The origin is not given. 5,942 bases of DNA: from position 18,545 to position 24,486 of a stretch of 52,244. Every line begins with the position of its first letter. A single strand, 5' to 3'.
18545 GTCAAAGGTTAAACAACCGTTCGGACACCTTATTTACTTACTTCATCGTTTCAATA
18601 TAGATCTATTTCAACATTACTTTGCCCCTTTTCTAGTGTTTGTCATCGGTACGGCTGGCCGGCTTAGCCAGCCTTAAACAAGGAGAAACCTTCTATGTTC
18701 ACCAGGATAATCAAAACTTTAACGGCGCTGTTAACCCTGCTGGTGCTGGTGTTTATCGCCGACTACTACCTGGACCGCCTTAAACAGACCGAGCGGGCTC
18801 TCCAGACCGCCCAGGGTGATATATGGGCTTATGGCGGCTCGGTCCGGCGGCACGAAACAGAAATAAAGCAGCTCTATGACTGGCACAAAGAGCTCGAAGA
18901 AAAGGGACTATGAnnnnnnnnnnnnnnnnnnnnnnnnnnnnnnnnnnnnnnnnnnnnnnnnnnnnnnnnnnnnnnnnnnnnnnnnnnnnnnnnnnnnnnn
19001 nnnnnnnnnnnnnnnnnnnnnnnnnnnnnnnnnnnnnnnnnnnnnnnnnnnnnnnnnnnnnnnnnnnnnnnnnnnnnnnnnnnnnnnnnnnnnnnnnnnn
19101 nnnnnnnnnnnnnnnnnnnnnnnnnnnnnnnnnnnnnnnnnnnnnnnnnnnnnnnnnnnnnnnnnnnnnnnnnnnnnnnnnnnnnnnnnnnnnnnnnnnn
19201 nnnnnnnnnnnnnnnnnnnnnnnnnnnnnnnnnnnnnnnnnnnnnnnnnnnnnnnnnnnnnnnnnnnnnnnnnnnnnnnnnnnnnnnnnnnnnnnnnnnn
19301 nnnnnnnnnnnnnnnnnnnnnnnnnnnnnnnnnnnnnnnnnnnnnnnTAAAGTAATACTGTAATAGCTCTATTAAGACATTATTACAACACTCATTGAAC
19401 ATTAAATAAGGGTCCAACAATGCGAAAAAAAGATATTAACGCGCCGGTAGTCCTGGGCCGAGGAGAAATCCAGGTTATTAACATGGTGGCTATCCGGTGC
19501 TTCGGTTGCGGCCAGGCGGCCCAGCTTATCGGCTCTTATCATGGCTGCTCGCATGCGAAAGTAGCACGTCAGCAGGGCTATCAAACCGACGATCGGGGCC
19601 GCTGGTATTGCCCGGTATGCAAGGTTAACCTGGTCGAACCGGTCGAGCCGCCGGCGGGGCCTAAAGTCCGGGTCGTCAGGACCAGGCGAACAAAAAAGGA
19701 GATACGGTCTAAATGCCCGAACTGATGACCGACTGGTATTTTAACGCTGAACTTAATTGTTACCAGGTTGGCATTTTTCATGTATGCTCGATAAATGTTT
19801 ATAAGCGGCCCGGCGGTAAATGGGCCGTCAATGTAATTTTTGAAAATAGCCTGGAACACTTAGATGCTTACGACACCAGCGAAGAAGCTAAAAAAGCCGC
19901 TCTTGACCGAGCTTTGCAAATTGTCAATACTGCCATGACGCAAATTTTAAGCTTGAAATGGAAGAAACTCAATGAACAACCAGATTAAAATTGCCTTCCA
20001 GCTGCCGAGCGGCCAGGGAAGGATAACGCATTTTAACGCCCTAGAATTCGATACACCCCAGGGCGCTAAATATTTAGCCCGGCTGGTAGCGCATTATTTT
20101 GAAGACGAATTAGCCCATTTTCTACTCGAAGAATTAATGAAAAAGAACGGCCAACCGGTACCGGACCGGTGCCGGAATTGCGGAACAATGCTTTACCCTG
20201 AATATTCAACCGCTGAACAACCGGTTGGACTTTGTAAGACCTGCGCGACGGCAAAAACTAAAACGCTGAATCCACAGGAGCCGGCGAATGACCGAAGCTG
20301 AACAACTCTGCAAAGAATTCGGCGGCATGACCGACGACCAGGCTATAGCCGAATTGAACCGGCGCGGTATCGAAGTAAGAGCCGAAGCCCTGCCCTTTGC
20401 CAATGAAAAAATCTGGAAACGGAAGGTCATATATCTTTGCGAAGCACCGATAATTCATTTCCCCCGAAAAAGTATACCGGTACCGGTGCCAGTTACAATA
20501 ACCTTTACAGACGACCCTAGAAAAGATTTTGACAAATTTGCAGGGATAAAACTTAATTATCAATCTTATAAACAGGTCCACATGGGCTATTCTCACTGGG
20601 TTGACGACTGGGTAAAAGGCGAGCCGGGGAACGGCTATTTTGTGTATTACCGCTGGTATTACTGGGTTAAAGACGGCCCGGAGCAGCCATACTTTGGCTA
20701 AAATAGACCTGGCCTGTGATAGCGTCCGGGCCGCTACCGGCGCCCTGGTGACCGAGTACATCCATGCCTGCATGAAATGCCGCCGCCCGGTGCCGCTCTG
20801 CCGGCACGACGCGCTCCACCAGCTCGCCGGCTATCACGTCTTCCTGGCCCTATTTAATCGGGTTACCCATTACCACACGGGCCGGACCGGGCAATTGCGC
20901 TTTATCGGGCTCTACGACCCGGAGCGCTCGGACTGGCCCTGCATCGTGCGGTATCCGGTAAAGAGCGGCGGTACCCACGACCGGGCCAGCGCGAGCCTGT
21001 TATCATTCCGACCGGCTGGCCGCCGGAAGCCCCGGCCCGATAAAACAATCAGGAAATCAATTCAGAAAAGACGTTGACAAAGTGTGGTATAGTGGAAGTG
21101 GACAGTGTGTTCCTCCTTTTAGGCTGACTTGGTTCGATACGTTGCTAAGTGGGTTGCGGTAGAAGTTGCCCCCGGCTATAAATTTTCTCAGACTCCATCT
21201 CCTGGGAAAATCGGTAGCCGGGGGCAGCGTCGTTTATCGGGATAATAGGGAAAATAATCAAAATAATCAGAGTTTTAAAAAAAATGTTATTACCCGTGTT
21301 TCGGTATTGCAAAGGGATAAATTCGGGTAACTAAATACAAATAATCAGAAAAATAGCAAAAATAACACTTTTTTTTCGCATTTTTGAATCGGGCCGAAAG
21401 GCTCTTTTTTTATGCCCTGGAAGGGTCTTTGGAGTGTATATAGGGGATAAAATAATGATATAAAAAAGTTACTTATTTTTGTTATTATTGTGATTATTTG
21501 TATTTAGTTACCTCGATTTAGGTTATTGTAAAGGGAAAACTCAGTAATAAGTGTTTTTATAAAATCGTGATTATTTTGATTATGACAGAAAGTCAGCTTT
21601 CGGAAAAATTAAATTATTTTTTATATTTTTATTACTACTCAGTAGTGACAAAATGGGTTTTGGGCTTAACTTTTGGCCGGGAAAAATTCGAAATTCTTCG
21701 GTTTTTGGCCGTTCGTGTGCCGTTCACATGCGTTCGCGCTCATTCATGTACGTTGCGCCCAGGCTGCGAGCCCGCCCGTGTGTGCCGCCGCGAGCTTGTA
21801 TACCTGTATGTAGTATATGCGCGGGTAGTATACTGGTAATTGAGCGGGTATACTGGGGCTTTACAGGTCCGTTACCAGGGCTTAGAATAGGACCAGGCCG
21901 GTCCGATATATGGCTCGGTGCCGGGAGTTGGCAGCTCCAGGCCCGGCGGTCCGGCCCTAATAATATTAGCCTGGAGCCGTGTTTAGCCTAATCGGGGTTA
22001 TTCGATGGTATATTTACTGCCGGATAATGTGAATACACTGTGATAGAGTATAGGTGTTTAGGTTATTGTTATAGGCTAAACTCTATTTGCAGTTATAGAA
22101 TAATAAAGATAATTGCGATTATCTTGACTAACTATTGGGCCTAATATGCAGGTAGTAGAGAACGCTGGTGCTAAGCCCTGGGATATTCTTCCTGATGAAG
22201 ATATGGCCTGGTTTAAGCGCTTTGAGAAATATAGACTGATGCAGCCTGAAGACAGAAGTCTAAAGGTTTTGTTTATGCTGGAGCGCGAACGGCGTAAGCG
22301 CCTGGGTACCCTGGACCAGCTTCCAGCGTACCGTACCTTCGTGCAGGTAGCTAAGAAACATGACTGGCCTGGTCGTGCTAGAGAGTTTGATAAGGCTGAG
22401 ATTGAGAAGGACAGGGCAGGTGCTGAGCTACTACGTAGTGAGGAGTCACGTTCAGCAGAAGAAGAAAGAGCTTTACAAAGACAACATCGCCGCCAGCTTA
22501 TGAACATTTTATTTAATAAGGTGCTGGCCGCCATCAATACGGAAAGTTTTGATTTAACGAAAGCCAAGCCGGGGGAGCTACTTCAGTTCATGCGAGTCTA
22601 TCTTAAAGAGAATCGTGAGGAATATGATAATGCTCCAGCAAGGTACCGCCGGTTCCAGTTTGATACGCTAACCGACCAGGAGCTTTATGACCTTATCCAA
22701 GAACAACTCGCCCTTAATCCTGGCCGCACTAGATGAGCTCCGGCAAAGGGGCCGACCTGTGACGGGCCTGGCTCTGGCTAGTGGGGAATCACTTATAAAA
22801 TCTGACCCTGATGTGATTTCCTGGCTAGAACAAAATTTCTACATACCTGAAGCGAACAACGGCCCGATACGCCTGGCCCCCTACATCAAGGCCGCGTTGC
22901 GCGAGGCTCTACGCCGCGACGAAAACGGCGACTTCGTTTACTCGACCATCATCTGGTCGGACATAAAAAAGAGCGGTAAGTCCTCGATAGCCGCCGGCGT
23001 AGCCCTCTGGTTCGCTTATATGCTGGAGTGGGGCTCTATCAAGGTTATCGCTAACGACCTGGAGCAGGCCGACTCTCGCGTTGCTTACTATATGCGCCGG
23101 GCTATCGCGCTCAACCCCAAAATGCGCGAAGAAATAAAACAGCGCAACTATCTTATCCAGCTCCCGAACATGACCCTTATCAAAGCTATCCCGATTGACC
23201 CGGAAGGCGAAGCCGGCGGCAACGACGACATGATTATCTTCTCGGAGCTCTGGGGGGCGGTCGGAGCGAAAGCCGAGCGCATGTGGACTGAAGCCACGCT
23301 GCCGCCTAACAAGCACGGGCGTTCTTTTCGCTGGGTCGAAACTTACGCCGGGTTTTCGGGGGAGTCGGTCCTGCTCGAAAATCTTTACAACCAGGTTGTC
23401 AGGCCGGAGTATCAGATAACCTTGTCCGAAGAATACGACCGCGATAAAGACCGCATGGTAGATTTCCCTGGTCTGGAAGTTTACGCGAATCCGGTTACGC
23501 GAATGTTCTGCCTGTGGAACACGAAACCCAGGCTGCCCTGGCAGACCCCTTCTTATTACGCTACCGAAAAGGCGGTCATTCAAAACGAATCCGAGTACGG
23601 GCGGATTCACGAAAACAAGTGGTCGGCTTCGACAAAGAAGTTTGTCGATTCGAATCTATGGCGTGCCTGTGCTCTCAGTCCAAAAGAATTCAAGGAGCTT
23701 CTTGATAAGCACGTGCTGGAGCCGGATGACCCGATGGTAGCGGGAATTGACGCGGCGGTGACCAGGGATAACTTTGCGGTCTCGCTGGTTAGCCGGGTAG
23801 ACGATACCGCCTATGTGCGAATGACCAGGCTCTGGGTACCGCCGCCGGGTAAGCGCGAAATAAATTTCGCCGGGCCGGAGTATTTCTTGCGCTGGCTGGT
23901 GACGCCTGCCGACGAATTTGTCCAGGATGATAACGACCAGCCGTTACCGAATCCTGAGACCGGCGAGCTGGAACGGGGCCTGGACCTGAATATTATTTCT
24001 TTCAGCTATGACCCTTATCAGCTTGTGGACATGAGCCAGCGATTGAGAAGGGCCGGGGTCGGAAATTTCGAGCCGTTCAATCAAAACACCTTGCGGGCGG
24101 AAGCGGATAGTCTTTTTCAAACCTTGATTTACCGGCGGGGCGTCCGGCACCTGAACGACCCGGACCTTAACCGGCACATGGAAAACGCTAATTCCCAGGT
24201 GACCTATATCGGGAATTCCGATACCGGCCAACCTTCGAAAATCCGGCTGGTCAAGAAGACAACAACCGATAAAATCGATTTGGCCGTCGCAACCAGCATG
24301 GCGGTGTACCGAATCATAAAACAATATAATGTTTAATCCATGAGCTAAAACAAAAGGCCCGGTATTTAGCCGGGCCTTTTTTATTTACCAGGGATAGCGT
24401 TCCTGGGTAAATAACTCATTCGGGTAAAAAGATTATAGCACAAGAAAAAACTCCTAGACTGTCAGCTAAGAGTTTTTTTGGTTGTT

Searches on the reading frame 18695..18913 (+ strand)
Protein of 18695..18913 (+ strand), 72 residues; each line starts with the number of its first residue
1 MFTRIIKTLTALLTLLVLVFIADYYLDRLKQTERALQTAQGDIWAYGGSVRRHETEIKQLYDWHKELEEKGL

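Call 47: search_protein_families(library=pfam, proteins=[window:18695-18913:+], max_evalue=0.05)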
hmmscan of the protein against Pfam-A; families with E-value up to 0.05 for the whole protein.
window:18695-18913:+ (72 aa): 1 family
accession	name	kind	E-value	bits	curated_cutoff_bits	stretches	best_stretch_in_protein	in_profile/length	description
PF21528.2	CC2D1A-B_DM14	-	0.039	14.5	24.6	0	1-14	26-39/56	Coiled-coil and C2 domain-containing protein 1, DM14 domain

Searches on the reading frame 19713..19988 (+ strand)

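Call 48: search_protein_families(library=pfam, proteins=[window:19713-19988:+], max_evalue=0.05)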
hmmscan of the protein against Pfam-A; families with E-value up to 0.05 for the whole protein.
window:19713-19988:+ (91 aa): 1 family
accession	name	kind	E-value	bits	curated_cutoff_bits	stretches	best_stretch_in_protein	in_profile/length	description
PF00847.26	AP2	-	0.011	16.4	33.3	1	29-71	6-52/54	AP2 domain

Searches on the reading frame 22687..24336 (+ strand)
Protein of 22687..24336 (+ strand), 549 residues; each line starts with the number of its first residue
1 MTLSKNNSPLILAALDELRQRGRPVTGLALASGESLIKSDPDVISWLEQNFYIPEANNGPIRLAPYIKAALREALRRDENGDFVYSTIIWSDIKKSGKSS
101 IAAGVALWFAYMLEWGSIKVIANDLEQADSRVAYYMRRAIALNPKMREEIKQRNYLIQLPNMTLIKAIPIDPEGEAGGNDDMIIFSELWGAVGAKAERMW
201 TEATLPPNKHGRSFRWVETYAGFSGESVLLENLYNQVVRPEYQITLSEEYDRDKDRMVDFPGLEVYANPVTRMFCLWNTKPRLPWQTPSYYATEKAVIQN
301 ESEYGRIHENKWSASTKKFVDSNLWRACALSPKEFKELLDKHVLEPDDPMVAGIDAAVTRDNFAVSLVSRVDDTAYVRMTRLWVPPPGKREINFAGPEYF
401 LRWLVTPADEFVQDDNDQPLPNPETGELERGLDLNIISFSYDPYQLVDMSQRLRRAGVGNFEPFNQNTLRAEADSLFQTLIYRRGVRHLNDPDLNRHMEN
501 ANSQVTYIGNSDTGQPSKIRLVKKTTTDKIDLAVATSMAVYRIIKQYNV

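Call 13: search_dna_similar(query=window:22687-24336:+, collection=phages, mode=protein, max_rows=25)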
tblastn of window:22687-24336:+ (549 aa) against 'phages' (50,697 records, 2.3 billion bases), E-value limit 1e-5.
Records with a match: 6; places in all: 6; records where one place covers at least 80% of the query: 6.
Best place of each record, by identity: <60% 6.
By first word of the organism name: Coprococcus 3; Lachnospiraceae 2; Agathobacter 1.
By host as written in the record: Coprococcus sp. 3; Lachnospiraceae 2; Agathobacter sp. 1.
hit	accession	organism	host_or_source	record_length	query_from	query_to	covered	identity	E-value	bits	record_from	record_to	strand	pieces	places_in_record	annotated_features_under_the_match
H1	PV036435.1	Coprococcus phage NatCom_24345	Coprococcus sp.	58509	60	545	89%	22.7%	4e-8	62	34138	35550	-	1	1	terminase large subunit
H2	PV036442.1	Coprococcus phage NatCom_29765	Coprococcus sp.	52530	60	545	89%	22.6%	4e-7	59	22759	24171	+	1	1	terminase large subunit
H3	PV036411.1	Lachnospiraceae phage NatCom_43249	Lachnospiraceae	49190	60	545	89%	22.6%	5e-7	59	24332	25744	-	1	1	hypothetical protein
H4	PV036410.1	Lachnospiraceae phage NatCom_40364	Lachnospiraceae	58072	60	545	89%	22.6%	5e-7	59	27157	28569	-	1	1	hypothetical protein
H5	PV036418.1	Agathobacter phage NatCom_6238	Agathobacter sp.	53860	60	545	89%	22.4%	4e-6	56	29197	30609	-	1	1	terminase large subunit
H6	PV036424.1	Coprococcus phage NatCom_10489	Coprococcus sp.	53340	60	545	89%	22.3%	7e-7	59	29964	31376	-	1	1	terminase large subunit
